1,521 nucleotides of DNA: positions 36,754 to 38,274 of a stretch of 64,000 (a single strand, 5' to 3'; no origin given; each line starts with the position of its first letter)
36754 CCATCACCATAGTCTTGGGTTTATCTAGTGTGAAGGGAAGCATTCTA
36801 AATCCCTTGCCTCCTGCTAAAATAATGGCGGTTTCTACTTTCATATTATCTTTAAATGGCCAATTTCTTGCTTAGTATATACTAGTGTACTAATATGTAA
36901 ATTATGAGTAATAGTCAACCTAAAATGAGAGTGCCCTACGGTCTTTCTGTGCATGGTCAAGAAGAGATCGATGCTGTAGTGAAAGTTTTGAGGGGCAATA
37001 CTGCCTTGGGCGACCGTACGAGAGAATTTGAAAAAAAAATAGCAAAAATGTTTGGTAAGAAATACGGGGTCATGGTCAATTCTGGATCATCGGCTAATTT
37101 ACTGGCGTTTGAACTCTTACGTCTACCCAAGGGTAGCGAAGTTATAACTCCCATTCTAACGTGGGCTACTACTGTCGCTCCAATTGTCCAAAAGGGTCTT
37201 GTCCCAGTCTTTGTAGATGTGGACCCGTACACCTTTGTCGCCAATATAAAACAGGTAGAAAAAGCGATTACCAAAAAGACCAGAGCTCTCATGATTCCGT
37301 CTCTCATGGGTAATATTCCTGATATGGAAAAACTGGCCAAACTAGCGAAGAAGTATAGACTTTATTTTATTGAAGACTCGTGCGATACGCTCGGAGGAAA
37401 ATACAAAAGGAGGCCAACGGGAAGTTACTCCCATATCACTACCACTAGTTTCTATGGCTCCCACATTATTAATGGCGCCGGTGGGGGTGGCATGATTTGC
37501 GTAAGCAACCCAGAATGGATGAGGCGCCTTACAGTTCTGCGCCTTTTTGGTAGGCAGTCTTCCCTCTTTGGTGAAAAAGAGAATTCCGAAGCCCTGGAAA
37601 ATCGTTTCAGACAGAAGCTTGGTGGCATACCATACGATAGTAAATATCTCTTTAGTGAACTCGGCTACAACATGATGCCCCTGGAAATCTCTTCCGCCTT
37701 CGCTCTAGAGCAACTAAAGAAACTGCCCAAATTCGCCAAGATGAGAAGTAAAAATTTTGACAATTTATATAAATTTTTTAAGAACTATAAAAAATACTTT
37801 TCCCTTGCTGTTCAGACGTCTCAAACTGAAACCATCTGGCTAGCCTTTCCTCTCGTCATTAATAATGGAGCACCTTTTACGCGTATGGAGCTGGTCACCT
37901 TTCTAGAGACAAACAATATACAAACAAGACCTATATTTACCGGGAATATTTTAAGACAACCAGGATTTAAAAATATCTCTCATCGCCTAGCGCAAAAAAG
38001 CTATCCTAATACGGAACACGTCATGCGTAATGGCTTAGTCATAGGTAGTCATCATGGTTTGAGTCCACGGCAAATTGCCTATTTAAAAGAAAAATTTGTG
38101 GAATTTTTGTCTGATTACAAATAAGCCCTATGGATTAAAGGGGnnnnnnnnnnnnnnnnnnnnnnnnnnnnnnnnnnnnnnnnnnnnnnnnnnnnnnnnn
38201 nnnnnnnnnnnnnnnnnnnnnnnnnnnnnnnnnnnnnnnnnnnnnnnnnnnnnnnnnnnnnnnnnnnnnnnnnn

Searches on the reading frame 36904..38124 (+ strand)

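Call 14: search_protein_families(library=pfam, proteins=[window:36904-38124:+], max_evalue=0.001)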
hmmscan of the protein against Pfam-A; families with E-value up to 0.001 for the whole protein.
window:36904-38124:+ (406 aa): 5 families
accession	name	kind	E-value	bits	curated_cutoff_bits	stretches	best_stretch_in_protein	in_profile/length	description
PF01041.23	DegT_DnrJ_EryC1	-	3e-77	260.7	19.8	1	18-396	4-357/360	DegT/DnrJ/EryC1/StrS aminotransferase family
PF00155.27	Aminotran_1_2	-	3.5e-08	33.5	19.7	1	40-158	45-185/361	Aminotransferase class I and II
PF01053.26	Cys_Met_Meta_PP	-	1.4e-07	30.8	27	1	40-210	55-223/381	Cys/Met metabolism PLP-dependent enzyme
PF01212.27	Beta_elim_lyase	-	3.6e-05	23.7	27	1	38-125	33-121/288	Beta-eliminating lyase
PF00266.25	Aminotran_5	-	0.00059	19.4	21.5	1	37-164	43-181/371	Aminotransferase class-V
